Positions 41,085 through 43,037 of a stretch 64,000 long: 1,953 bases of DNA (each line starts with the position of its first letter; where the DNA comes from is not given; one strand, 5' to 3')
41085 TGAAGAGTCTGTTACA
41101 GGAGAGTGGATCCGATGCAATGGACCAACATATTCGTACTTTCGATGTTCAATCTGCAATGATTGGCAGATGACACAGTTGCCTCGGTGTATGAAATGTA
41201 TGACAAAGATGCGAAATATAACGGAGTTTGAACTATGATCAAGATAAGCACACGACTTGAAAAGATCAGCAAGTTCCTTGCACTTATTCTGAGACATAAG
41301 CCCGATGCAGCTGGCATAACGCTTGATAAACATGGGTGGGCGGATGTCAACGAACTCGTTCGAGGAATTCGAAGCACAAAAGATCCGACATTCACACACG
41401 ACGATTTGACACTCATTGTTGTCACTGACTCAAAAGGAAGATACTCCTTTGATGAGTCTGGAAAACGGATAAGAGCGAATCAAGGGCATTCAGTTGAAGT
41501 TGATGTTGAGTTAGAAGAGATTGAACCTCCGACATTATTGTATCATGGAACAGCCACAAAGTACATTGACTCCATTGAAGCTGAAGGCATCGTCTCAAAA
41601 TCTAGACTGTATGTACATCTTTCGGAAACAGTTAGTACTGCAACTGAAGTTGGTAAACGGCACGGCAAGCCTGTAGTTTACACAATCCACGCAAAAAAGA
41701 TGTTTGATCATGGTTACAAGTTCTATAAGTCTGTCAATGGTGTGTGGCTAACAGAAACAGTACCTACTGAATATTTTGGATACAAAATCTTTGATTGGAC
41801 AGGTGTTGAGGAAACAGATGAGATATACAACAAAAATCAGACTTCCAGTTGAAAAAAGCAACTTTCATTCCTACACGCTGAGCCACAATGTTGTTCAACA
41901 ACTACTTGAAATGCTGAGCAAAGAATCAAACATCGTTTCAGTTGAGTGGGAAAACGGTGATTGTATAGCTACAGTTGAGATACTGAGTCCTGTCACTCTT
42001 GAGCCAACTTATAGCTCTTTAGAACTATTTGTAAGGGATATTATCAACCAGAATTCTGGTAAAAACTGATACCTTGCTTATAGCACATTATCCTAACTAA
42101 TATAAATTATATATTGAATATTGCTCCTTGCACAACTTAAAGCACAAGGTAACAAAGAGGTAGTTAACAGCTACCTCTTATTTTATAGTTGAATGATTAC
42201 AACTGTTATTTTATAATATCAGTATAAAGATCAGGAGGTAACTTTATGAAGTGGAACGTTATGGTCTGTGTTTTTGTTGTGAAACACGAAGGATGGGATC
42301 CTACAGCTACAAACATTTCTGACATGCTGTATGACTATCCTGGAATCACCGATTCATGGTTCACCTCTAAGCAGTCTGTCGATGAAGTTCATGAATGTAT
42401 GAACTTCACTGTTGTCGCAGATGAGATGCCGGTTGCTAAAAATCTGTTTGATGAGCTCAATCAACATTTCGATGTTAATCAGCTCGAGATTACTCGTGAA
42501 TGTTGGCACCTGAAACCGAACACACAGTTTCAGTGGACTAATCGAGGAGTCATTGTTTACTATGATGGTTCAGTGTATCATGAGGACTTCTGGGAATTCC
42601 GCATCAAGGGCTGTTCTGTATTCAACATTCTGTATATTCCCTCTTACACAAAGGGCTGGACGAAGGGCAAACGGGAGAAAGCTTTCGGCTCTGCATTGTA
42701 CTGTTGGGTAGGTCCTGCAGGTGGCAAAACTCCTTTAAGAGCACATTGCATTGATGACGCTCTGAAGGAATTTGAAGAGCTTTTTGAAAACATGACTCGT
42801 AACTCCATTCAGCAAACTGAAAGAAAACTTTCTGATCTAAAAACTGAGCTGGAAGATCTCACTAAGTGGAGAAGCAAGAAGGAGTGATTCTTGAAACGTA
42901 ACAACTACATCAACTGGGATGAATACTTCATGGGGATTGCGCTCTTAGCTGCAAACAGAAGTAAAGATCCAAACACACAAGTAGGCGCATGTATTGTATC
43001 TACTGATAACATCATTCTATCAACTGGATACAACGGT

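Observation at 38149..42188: Operon ending in a phage-encoded Tpt1/KptA RNA 2'-phosphotransferase, with KH-domain and multi-zinc-ribbon proteins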

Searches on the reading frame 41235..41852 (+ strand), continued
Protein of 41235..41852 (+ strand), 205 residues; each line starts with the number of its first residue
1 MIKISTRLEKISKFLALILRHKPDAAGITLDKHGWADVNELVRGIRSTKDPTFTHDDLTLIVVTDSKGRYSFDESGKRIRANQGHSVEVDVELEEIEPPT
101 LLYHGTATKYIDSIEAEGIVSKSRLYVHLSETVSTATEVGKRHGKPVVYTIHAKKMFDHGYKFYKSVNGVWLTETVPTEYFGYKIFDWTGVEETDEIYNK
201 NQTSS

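Call 38: find_homologous_proteins(query=window:41235-41849:+, max_evalue=1e-20)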
Query window:41235-41849:+ (205 aa): 7949 proteins with E <= 1e-20 among 8000 candidates; the best 120 are listed.
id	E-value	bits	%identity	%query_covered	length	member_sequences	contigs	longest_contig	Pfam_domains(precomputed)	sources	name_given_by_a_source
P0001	2.7e-128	443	98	98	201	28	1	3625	PF01885.23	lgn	-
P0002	1.5e-107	376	85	95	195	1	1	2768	PF01885.23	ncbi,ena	-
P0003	2.4e-102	359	79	96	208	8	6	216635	PF01885.23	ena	-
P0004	1.2e-101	356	81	95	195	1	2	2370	PF01885.23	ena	-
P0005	1.7e-99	349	78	94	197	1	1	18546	PF01885.23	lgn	-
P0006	7.6e-99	347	78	94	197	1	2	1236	PF01885.23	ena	-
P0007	1.7e-98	346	77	94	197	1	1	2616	PF01885.23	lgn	-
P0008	1.7e-98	346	78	94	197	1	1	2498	PF01885.23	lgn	-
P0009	1.9e-98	346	77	94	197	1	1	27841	PF01885.23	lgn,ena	-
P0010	2.7e-98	345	77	94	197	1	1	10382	PF01885.23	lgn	-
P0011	2.8e-98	345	77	94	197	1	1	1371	PF01885.23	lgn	-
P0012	2.9e-98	345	77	94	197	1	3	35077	PF01885.23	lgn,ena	-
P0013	4.2e-98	345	77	94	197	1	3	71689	PF01885.23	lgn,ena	-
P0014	5.0e-98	345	77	94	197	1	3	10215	PF01885.23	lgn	-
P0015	5.1e-98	344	77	94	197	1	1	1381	PF01885.23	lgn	-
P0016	1.2e-97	343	77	94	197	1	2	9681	PF01885.23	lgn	-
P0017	5.1e-97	341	76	94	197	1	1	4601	PF01885.23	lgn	-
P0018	1.5e-96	340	81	92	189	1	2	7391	PF01885.23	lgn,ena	-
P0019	3.1e-96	339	75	94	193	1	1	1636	PF01885.23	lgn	-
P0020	2.4e-94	332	76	91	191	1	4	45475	PF01885.23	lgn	-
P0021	1.8e-90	320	72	95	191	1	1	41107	PF01885.23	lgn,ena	-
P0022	2.4e-90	319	73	94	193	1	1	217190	PF01885.23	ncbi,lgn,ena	-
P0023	1.2e-88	314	70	94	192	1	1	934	PF01885.23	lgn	-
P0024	1.7e-88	313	70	94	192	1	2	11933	PF01885.23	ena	-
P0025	1.7e-88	313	70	91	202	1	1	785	PF01885.23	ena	-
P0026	2.7e-88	313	71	94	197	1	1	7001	PF01885.23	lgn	-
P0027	6.5e-69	249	61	86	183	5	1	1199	PF01885.23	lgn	-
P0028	1.3e-67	245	64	85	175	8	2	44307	PF01885.23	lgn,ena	-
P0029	2.5e-67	244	61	86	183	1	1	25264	PF01885.23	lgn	-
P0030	2.8e-67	244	63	85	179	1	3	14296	PF01885.23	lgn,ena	-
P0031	7.2e-67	243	62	87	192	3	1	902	PF01885.23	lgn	-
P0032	1.4e-66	242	63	85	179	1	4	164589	PF01885.23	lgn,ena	-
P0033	1.7e-66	242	63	85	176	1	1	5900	PF01885.23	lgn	-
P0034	1.9e-66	241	64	85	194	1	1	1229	PF01885.23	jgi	jgi:putative RNA 2'-phosphotransferase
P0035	2.3e-66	241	65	86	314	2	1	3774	PF01885.23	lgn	-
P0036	2.3e-66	241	66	85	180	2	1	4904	PF01885.23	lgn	-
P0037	3.0e-66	241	62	85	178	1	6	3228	PF01885.23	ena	-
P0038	3.6e-66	241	62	85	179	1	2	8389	PF01885.23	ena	-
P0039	3.9e-66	240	63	86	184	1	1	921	PF01885.23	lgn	-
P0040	4.2e-66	240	65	86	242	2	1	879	PF01885.23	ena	-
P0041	4.6e-66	240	60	89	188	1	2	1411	PF01885.23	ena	-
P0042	5.7e-66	240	61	85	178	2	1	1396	PF01885.23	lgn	-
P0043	7.1e-66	240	62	86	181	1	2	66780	PF01885.23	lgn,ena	-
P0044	7.1e-66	240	60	94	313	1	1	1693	PF01885.23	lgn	-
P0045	7.9e-66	239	59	88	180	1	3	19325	PF01885.23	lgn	-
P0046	8.1e-66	239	63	88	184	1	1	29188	PF01885.23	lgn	-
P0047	8.1e-66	239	62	82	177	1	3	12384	PF01885.23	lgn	-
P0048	8.8e-66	239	65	86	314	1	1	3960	PF01885.23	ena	-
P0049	1.1e-65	239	63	85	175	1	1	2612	PF01885.23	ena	-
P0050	1.1e-65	239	63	90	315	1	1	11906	PF01885.23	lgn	-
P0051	1.3e-65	239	62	85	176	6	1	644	PF01885.23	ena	-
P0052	1.3e-65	239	62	85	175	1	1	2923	PF01885.23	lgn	-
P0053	1.4e-65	239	63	88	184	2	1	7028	PF01885.23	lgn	-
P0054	1.5e-65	238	62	85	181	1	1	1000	PF01885.23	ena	-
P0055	2.4e-65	238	63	86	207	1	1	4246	PF01885.23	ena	-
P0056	2.4e-65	238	61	85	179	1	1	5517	PF01885.23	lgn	-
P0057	2.5e-65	238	61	85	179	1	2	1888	PF01885.23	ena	-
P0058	3.1e-65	237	62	84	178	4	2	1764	PF01885.23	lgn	-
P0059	3.4e-65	237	61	85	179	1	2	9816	PF01885.23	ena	-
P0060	3.6e-65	237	64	88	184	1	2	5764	PF01885.23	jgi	jgi:putative RNA 2'-phosphotransferase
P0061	3.8e-65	237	63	86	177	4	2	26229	PF01885.23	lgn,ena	-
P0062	5.5e-65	237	63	85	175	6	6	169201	PF01885.23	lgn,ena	-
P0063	6.0e-65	237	62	90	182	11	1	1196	PF01885.23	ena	-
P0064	6.1e-65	237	63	85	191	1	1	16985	PF01885.23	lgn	-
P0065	6.3e-65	236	60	87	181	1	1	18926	PF01885.23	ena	-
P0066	6.3e-65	236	64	85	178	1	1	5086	PF01885.23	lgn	-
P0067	7.2e-65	236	63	85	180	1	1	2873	PF01885.23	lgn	-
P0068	7.3e-65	236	62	85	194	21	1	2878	PF01885.23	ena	-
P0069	7.3e-65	236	63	85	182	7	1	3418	PF01885.23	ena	-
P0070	7.5e-65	236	63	85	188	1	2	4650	PF01885.23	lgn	-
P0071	7.6e-65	236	61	84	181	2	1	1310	PF01885.23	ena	-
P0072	8.8e-65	236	59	91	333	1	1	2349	PF01885.23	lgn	-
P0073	9.6e-65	236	61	86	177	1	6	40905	PF01885.23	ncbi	-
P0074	1.2e-64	236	64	85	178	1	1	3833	PF01885.23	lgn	-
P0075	1.2e-64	236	64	84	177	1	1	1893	PF01885.23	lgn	-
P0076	1.2e-64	236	63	90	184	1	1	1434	PF01885.23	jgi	jgi:putative RNA 2'-phosphotransferase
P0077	1.7e-64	235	60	91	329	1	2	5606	PF01885.23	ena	-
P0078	1.9e-64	235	63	84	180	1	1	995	PF01885.23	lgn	-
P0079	1.9e-64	235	61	83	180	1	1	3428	PF01885.23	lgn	-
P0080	1.9e-64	235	60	87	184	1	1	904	PF01885.23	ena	-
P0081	2.0e-64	235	60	88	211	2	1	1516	PF01885.23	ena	-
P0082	2.1e-64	235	60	85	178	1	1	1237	PF01885.23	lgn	-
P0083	2.1e-64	235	61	83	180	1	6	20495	PF01885.23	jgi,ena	-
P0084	2.2e-64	235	63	84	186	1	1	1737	PF01885.23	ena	-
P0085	2.3e-64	235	62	85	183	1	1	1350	PF01885.23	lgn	-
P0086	2.3e-64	235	61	85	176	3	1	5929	PF01885.23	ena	-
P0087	2.5e-64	235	59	87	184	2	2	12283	PF01885.23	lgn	-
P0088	3.0e-64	234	60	87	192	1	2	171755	PF01885.23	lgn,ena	-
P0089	3.2e-64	234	61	85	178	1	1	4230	PF01885.23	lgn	-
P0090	3.2e-64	234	59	89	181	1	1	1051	PF01885.23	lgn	-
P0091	3.4e-64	234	60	87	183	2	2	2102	PF01885.23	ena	-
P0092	3.4e-64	234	62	85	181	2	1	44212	PF01885.23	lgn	-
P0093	3.7e-64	234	61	85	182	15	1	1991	PF01885.23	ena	-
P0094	4.0e-64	234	59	85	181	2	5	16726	PF01885.23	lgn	-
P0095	4.2e-64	234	59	86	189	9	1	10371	PF01885.23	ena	-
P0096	4.2e-64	234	61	85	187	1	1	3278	PF01885.23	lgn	-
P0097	4.2e-64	234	60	86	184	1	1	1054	PF01885.23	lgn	-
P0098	4.3e-64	234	63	84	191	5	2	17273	PF01885.23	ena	-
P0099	4.4e-64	234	63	85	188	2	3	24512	PF01885.23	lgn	-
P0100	4.4e-64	234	61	85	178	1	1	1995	PF01885.23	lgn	-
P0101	4.4e-64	234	55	96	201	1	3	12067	PF01885.23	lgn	-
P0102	4.5e-64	234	61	85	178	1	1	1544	PF01885.23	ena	-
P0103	4.5e-64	234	60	85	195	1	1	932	PF01885.23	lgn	-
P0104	4.6e-64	234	59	85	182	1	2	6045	PF01885.23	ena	-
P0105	4.6e-64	234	59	91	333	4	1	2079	PF01885.23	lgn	-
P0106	4.7e-64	234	63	83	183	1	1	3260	PF01885.23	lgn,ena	-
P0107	4.7e-64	234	61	87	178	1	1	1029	PF01885.23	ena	-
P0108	4.8e-64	234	61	85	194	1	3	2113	PF01885.23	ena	-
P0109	4.8e-64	234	61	85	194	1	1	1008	PF01885.23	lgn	-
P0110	4.8e-64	234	61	85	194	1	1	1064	PF01885.23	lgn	-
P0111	5.0e-64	234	61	86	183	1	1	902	PF01885.23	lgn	-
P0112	5.3e-64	233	62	85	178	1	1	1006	PF01885.23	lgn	-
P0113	5.3e-64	233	61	85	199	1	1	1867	PF01885.23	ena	-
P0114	5.4e-64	233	62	85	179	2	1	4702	PF01885.23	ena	-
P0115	5.4e-64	233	61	86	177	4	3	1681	PF01885.23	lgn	-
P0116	5.5e-64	233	61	88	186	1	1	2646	PF01885.23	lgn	-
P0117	5.6e-64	233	61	86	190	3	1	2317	PF01885.23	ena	-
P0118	6.4e-64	233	62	87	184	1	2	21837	PF01885.23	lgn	-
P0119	6.5e-64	233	60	88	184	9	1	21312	PF01885.23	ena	-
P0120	6.6e-64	233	62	85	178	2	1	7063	PF01885.23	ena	-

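Call 41: find_encoding_contigs(protein=P0022, flank=10000, max_places=2)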
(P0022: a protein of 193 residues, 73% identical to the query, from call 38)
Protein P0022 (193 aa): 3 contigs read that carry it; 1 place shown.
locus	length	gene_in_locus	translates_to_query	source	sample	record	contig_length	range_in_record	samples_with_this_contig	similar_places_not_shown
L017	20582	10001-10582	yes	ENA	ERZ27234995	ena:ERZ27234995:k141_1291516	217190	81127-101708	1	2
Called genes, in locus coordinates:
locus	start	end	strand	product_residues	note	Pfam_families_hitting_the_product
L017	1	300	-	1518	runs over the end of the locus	PF11962:Peptidase_G2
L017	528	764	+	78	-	-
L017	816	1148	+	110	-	-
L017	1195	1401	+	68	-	-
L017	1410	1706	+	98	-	-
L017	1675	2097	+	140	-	-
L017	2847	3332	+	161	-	PF09424:YqeY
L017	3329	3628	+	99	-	-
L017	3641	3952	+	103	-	-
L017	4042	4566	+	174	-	-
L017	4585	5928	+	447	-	-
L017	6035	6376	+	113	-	-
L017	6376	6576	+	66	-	-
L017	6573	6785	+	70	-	-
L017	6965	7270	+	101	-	PF12961:DUF3850, PF04266:ASCH (weak)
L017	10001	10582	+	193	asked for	PF01885:PTS_2-RNA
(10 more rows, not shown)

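Call 42: find_encoding_contigs(protein=P0013, flank=10000, max_places=2)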
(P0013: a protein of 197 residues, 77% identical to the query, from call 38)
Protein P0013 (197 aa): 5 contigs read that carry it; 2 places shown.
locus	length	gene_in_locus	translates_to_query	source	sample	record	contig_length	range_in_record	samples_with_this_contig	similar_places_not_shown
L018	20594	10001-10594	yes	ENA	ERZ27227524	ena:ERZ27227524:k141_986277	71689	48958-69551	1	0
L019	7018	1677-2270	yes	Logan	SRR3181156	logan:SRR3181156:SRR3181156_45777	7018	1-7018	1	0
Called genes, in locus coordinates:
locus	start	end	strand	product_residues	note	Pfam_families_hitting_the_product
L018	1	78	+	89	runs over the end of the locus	-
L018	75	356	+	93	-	-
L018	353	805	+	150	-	-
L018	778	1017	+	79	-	-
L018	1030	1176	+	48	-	-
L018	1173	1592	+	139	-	PF07866:DUF1653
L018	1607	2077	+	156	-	PF09424:YqeY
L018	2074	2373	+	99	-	-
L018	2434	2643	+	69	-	-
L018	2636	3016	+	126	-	PF13306:LRR_5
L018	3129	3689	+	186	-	-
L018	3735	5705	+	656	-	PF09479:Flg_new (faint)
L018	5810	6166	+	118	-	-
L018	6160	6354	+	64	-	-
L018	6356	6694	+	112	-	-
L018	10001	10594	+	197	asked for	PF01885:PTS_2-RNA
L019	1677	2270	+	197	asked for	PF01885:PTS_2-RNA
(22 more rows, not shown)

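Call 47: search_protein_families(library=ncbifam, proteins=[window:41235-41852:+], max_evalue=0.01)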
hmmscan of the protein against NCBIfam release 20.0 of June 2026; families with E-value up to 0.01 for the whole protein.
window:41235-41852:+ (205 aa): 4 families
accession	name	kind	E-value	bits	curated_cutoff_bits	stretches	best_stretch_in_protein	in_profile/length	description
NF002014.0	PRK00819.1-4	equivalog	7.1e-71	237.8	239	1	6-181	4-178/182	RNA 2'-phosphotransferase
NF002013.0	PRK00819.1-2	equivalog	2.5e-52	177.1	231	1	9-181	8-178/183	RNA 2'-phosphotransferase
NF002012.0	PRK00819.1-1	equivalog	5.6e-48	163.2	233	1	7-181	8-182/184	RNA 2'-phosphotransferase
NF002015.0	PRK00819.1-5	equivalog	9.9e-36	123.3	279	1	6-181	32-204/210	RNA 2'-phosphotransferase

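Call 55: find_related_loci(query=window:41235-41849:+, collection=genome_contigs, flank=6000)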
Query window:41235-41849:+ (205 aa) in genome_contigs; peptide patterns used: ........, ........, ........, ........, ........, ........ (x = any residue, [..] = any of these).
224 stretches matched a pattern; 19 encode a relative of the query (tblastn E <= 1e-3); 19 distinct loci.
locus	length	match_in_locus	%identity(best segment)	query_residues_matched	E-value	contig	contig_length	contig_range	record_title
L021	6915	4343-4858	58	8-181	7e-65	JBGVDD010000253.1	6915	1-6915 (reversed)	MAG: Lachnospiraceae bacterium isolate fecal_MAG_445 fecal_MAG_445_contig_0253, whole genome shotgun sequence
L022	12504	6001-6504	58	12-181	7e-64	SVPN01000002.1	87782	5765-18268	MAG: Oscillospiraceae bacterium isolate SIG592 NODE_6474_length_87782_cov_2.753488, whole genome shotgun sequence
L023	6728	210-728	58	8-181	2e-62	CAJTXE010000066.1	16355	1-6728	MAG TPA_asm: uncultured Acetatifactor sp. isolate MGBC116657 genome assembly, contig: MGBC116657.66, whole genome shotgu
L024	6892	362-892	57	4-181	3e-62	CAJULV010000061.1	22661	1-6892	MAG TPA_asm: uncultured Acetatifactor sp. isolate MGBC140221 genome assembly, contig: MGBC140221.61, whole genome shotgu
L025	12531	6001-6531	57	4-181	3e-62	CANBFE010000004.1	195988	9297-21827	MAG TPA_asm: uncultured Lachnospiraceae bacterium isolate SRR15431181_bin.13_metawrap_v1.3_MAG genome assembly, contig:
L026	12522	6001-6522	57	7-181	6e-62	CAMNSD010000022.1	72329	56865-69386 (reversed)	MAG: uncultured Lachnospiraceae bacterium isolate SRR19792995_bin.57_metawrap_v1.3_MAG genome assembly, contig: ERZ12290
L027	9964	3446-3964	58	8-181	9e-62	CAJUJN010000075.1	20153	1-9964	MAG TPA_asm: uncultured Acetatifactor sp. isolate MGBC147959 genome assembly, contig: MGBC147959.75, whole genome shotgu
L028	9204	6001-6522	56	7-181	1e-61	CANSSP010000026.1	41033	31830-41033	MAG TPA_asm: uncultured Roseburia sp. isolate SRR15730548_bin.67_metawrap_v1.3_MAG genome assembly, contig: NODE.1269_le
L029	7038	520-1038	58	8-181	3e-61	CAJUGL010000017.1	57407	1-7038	MAG TPA_asm: uncultured Acetatifactor sp. isolate MGBC140040 genome assembly, contig: MGBC140040.17, whole genome shotgu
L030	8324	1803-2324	57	7-181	5e-61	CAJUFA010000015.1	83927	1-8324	MAG TPA_asm: uncultured Dorea sp. isolate MGBC129937 genome assembly, contig: MGBC129937.15, whole genome shotgun sequen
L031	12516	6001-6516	57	9-181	9e-61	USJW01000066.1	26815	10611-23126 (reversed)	uncultured Clostridium sp. isolate UMGS1784 genome assembly, contig: NODE_600_length_26815_cov_12.797367, whole genome s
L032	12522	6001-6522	55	7-181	2e-60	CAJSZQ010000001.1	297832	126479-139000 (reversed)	Lachnospiraceae bacterium isolate A75_68.CO.DSS genome assembly, contig: MGBC000083.1, whole genome shotgun sequence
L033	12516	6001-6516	56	9-181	7e-60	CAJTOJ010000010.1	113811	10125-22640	MAG TPA_asm: uncultured Acetatifactor sp. isolate MGBC105242 genome assembly, contig: MGBC105242.10, whole genome shotgu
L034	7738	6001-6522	55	7-181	2e-59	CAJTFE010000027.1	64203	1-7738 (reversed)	Clostridia bacterium isolate C56_79_FC_BP genome assembly, contig: MGBC000175.27, whole genome shotgun sequence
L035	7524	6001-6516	54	9-181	1e-59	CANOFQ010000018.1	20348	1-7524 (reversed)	MAG TPA_asm: uncultured bacterium isolate SRR13921780_bin.59_metawrap_v1.3_MAG genome assembly, contig: NODE.2384_length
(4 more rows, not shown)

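Call 82: search_protein_families(library=padloc, proteins=[window:41235-41852:+], max_evalue=0.01)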
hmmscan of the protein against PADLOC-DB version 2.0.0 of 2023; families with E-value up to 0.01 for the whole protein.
window:41235-41852:+ (205 aa): 0 families

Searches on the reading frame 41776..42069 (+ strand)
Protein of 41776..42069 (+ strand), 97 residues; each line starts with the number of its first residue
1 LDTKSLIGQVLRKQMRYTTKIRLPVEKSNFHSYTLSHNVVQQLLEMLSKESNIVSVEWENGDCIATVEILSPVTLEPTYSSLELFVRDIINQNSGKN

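Call 5: search_protein_families(library=pfam, proteins=[window:41776-42069:+], max_evalue=0.1)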
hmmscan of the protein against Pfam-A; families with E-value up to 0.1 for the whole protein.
window:41776-42069:+ (97 aa): 3 families
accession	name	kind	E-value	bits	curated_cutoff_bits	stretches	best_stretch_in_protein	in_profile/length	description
PF07106.19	TBPIP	-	0.073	13.4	22.8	0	28-55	24-50/62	TBPIP/Hop2 winged helix domain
PF09170.16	STN1_2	-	0.077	13.3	27.2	0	31-56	134-159/167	CST, complex subunit STN1, C terminal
PF02864.20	STAT_bind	-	0.086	13.8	27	0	9-51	5-49/133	STAT protein, DNA binding domain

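Call 17: search_protein_families(library=phrogs, proteins=[window:41776-42069:+], max_evalue=0.01)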
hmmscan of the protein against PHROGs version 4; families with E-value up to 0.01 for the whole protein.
window:41776-42069:+ (97 aa): 0 families

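Call 47: search_protein_families(library=ncbifam, proteins=[window:41818-42069:+], max_evalue=0.01)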
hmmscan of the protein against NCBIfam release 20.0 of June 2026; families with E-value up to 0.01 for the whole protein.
window:41818-42069:+ (83 aa): 0 families

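Call 82: search_protein_families(library=padloc, proteins=[window:41818-42069:+], max_evalue=0.01)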
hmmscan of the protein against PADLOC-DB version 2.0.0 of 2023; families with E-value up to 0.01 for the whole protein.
window:41818-42069:+ (83 aa): 0 families

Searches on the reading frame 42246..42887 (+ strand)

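Call 5: search_protein_families(library=pfam, proteins=[window:42246-42887:+], max_evalue=0.1)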
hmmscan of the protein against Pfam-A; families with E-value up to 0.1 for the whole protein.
window:42246-42887:+ (213 aa): 1 family
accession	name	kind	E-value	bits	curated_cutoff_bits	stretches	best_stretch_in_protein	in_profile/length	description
PF21584.2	2L_N_poxvirus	-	0.032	14.5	27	1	53-121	4-72/173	Poxvirus, 2L, N-terminal domain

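Call 17: search_protein_families(library=phrogs, proteins=[window:42246-42887:+], max_evalue=0.01)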
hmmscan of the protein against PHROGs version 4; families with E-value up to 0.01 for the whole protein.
window:42246-42887:+ (213 aa): 1 family
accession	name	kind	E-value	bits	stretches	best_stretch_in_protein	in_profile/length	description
phrog_33913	-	unknown function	0.00085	20.5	1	170-202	15-47/55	-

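Call 47: search_protein_families(library=ncbifam, proteins=[window:42246-42887:+], max_evalue=0.01)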
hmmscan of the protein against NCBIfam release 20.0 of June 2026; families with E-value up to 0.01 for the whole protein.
window:42246-42887:+ (213 aa): 0 families

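Call 82: search_protein_families(library=padloc, proteins=[window:42246-42887:+], max_evalue=0.01)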
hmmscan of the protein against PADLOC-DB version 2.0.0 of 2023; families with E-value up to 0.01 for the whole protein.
window:42246-42887:+ (213 aa): 0 families
